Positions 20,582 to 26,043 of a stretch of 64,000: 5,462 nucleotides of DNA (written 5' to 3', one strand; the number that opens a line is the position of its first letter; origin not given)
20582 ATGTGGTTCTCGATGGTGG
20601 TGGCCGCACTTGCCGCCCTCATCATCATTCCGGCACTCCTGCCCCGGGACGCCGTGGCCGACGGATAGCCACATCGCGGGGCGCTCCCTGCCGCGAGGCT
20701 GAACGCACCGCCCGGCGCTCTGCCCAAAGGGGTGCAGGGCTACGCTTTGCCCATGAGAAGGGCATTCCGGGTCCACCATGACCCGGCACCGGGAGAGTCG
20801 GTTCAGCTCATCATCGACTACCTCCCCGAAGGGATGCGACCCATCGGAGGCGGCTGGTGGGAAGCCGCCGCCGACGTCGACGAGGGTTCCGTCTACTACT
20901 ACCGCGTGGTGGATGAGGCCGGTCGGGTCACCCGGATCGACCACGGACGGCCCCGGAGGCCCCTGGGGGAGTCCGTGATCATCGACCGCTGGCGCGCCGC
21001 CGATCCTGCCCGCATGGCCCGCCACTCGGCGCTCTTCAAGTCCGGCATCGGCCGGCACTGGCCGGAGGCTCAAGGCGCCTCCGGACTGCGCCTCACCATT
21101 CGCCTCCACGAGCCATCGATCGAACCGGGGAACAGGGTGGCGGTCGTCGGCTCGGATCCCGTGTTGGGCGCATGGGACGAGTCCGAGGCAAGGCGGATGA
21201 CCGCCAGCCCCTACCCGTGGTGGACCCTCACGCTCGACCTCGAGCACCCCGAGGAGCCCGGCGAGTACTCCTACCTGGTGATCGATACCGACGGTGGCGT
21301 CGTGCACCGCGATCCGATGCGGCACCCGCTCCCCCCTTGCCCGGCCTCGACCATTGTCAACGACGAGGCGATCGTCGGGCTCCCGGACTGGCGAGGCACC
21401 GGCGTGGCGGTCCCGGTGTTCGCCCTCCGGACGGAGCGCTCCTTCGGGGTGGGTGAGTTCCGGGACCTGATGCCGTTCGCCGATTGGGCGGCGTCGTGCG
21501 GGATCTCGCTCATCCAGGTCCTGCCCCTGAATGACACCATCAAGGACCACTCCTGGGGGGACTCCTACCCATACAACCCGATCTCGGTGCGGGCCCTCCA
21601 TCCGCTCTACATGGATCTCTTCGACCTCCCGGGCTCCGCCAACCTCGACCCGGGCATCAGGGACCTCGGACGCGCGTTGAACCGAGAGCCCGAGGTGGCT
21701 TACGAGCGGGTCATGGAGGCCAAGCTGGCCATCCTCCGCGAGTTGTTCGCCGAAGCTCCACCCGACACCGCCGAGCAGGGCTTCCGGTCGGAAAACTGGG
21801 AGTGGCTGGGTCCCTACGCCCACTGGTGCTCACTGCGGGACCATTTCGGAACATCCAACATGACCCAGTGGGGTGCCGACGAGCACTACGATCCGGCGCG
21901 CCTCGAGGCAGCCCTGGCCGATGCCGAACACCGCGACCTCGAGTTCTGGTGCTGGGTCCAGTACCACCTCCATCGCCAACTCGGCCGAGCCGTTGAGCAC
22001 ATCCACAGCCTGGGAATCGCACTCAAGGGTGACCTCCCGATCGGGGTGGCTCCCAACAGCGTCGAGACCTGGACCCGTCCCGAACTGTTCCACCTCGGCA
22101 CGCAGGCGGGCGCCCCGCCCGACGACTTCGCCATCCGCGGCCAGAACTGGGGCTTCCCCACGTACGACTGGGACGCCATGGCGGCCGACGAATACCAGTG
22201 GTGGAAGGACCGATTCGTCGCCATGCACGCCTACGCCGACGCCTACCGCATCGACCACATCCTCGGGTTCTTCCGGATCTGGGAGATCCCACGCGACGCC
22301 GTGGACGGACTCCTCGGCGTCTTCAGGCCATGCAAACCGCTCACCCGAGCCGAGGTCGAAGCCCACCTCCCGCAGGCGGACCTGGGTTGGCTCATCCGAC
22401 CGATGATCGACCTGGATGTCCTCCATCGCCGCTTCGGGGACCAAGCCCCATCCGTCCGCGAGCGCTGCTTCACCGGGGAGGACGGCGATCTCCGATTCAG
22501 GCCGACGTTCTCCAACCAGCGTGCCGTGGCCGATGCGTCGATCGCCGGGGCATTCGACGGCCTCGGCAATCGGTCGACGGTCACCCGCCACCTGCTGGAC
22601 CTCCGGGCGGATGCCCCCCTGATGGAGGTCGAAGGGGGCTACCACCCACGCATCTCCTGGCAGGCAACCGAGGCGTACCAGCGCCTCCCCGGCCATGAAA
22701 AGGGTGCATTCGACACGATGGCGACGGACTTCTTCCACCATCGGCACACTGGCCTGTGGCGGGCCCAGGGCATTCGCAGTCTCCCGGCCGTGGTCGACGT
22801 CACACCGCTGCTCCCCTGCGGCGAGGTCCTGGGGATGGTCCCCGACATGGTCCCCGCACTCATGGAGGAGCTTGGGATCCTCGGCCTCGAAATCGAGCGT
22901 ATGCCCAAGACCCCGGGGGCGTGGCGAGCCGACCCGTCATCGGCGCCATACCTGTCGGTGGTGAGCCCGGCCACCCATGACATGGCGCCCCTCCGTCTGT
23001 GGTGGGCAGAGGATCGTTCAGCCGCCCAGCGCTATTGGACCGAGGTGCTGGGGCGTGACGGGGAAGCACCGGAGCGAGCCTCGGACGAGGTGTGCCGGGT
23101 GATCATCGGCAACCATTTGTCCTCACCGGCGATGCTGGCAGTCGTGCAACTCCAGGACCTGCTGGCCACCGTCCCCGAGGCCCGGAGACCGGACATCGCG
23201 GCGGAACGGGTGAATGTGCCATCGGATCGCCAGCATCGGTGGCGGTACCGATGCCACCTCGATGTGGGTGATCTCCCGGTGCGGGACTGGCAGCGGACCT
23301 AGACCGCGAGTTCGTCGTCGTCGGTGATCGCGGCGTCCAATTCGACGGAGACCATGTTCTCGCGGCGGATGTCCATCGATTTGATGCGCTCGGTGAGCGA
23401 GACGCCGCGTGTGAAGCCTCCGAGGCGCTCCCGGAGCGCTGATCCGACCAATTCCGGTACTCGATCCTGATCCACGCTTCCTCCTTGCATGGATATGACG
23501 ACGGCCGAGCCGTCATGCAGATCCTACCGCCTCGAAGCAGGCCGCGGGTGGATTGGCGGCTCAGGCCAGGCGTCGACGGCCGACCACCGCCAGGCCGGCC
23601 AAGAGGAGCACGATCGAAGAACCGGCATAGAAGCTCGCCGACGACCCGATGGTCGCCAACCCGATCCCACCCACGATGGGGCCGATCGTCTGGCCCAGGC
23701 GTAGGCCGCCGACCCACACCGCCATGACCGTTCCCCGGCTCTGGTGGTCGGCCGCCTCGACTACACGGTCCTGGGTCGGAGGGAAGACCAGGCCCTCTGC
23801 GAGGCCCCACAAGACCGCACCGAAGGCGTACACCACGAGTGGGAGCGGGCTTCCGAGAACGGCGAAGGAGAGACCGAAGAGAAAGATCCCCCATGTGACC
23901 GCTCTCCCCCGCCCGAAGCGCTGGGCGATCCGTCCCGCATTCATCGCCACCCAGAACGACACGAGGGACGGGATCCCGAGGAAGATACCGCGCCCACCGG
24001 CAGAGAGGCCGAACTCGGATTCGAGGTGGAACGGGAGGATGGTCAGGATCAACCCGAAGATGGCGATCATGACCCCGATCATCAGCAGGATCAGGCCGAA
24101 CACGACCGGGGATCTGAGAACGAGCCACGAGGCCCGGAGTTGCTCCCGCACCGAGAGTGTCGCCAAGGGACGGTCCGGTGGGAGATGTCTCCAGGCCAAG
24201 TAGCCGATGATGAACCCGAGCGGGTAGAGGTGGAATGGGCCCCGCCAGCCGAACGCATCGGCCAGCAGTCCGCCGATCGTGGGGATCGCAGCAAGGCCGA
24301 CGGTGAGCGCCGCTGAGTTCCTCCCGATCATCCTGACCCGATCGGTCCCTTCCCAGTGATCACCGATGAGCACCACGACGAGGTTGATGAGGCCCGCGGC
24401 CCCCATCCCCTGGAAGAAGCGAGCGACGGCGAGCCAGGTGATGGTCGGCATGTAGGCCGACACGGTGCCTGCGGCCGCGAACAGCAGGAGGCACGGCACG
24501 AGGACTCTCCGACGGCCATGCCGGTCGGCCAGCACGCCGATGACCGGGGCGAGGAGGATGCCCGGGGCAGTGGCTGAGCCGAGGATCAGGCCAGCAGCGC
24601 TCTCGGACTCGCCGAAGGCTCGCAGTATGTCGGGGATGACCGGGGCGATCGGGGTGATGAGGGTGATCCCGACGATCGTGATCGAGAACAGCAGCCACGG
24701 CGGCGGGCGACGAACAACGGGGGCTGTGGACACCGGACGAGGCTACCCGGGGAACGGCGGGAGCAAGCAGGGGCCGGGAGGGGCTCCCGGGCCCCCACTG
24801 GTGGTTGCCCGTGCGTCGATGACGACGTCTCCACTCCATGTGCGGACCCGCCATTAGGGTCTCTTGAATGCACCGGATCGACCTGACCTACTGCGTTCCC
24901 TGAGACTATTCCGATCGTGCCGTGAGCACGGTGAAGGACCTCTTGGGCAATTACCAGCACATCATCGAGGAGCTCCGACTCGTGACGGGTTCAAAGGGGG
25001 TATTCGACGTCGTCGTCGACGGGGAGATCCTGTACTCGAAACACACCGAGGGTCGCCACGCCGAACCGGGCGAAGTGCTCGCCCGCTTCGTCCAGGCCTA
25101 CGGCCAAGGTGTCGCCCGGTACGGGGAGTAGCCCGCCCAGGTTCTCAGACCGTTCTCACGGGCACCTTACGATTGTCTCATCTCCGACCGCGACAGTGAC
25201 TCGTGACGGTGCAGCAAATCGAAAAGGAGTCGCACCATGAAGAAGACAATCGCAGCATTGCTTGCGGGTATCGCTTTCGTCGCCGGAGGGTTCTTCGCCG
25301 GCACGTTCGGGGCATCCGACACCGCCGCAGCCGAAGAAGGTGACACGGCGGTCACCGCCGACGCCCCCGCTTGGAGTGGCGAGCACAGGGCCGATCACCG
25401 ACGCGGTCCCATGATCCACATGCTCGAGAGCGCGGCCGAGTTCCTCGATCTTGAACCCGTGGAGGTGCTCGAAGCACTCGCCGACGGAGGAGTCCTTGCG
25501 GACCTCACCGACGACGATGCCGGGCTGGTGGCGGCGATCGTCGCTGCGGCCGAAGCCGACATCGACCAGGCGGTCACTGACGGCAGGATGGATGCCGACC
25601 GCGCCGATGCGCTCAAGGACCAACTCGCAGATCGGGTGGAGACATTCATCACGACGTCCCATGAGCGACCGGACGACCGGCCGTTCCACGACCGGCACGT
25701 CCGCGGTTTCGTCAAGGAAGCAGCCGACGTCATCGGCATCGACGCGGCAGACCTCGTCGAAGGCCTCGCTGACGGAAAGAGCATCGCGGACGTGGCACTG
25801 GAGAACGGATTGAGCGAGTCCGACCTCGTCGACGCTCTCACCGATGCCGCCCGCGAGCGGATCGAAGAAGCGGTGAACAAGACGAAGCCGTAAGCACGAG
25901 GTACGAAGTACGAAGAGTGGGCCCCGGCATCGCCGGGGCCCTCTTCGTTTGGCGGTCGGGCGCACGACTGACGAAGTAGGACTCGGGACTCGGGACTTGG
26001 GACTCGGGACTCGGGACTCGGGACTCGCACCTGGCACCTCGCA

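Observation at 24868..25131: Unannotated SelW/Rdx-family selenoprotein: in-frame TGA inside a CVPU redox motif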

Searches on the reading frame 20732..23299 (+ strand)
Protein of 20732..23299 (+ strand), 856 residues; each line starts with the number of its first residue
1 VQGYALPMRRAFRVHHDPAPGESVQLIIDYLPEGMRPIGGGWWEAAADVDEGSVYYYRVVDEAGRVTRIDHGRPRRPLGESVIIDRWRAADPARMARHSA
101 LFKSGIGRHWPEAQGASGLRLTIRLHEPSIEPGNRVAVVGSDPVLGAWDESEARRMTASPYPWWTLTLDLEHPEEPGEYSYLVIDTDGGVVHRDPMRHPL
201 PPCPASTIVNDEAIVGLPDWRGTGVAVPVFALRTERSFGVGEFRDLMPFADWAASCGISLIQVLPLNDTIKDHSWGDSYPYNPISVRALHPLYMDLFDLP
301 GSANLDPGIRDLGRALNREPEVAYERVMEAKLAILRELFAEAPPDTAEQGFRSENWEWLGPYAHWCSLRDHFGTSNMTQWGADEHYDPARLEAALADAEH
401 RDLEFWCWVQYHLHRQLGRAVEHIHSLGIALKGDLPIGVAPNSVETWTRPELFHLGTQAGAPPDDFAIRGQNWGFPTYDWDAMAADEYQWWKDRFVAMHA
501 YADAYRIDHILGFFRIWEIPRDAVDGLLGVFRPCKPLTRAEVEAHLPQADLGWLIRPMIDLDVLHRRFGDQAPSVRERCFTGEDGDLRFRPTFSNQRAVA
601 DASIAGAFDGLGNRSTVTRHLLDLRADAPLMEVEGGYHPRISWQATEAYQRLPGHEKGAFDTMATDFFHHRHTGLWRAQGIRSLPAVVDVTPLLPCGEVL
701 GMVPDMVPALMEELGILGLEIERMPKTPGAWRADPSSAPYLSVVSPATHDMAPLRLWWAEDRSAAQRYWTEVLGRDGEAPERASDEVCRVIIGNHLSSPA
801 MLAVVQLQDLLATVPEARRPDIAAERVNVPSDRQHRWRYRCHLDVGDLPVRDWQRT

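Call 39: search_protein_families(library=pfam, proteins=[window:20732-23299:+], max_evalue=0.001)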
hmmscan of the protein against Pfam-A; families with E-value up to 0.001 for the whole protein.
window:20732-23299:+ (856 aa): 2 families
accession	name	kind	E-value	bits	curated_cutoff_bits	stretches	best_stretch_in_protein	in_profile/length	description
PF02446.23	Glyco_hydro_77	-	1.3e-126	423.7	25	1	227-842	1-460/465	4-alpha-glucanotransferase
PF00686.25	CBM_20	-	2.7e-09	37.1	23.3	1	126-194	7-79/97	Starch binding domain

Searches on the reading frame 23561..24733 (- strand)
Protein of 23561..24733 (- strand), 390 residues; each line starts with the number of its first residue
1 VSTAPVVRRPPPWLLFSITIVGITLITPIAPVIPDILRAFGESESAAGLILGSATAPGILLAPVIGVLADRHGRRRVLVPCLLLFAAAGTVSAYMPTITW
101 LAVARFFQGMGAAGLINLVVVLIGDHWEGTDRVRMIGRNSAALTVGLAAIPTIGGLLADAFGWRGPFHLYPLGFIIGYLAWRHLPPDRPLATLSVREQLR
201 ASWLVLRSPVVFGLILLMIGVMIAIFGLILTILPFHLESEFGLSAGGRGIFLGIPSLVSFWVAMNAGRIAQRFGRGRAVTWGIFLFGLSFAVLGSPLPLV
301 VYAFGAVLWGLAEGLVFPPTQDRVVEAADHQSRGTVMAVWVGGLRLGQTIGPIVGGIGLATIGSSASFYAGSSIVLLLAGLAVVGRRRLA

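Call 39: search_protein_families(library=pfam, proteins=[window:23564-24733:-], max_evalue=0.001)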
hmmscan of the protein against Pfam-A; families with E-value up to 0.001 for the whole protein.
window:23564-24733:- (390 aa): 3 families
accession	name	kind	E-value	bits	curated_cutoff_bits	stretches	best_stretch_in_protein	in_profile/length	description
PF07690.21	MFS_1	-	2.5e-52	178.4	33.4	2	16-259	2-251/347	Major Facilitator Superfamily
PF12832.13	MFS_1_like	-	1.4e-08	34.7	25.2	1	31-369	20-372/373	MFS_1 like family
PF05977.19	MFS_3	-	3.2e-07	29.6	27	1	42-298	42-306/524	Transmembrane secretion effector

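Call 51: find_encoding_contigs(protein=window:23561-24733:-, flank=10000, max_places=4)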
Protein window:23561-24733:- (390 aa): 1 contig read that carries it; 1 place shown.
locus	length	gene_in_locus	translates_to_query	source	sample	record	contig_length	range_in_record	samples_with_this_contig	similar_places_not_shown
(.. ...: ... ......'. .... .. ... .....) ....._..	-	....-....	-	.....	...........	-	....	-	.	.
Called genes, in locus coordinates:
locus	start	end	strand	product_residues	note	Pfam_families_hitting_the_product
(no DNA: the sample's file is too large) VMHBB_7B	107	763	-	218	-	-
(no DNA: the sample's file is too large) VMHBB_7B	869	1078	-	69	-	PF10262:Rdx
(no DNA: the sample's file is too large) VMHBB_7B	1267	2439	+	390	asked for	PF07690:MFS_1, PF12832:MFS_1_like, PF05977:MFS_3 (weak), PF07690:MFS_1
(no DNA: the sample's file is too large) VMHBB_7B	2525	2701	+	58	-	-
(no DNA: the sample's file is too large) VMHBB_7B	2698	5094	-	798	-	?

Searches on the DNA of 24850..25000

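Call 31: search_rna_families(source=window, start=24850, end=25000, threshold=evalue, max_evalue=10)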
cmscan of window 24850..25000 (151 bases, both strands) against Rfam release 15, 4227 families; matches with E-value up to 10: 0.
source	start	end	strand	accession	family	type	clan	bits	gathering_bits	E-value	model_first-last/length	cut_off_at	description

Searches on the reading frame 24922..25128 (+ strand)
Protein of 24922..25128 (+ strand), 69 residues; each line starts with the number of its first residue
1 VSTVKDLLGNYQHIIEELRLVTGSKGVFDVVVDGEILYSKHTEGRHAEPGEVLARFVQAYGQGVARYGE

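Call 4: search_protein_families(library=pfam, proteins=[window:24922-25128:+], max_evalue=1)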
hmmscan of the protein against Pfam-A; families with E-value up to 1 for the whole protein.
seq(69 aa): 1 family
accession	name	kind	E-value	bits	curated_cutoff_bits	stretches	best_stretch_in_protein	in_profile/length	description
PF10262.15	Rdx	-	2.3e-08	34.5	22.6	1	5-55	21-71/74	Rdx family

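Call 53: list_cluster_members(proteins=[P0001, window:24922-25128:+, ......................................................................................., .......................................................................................])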
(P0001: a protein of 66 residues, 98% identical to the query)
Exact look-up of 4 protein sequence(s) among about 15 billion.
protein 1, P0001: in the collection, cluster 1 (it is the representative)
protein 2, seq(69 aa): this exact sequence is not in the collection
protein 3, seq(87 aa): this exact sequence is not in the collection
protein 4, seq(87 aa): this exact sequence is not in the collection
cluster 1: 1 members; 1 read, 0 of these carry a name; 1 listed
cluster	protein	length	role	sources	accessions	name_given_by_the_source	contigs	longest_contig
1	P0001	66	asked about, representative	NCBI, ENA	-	-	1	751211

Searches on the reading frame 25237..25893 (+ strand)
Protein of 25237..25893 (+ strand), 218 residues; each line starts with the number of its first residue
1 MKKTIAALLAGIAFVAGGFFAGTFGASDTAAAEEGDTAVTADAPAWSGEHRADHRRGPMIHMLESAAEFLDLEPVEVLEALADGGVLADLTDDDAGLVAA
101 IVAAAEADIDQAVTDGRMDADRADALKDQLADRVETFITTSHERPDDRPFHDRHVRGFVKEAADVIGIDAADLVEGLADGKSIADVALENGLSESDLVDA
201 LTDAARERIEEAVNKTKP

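Call 26: find_encoding_contigs(protein=window:25237-25893:+, flank=10000, max_places=3)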
Protein window:25237-25893:+ (218 aa): 1 contig read that carries it; 1 place shown.
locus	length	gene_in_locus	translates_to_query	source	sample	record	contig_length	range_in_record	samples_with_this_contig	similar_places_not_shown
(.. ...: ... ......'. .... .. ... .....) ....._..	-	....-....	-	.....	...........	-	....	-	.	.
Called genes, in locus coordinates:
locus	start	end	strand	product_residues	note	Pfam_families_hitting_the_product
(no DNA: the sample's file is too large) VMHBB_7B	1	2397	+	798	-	?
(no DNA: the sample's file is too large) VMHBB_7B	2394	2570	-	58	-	-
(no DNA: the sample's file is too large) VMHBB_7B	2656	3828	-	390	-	PF07690:MFS_1, PF12832:MFS_1_like, PF05977:MFS_3 (weak), PF07690:MFS_1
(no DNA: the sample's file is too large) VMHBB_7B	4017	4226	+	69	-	PF10262:Rdx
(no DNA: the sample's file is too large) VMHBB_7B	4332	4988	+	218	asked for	-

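Call 39: search_protein_families(library=pfam, proteins=[window:25237-25890:+], max_evalue=0.001)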
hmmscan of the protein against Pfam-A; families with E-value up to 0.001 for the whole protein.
window:25237-25890:+ (218 aa): 0 families
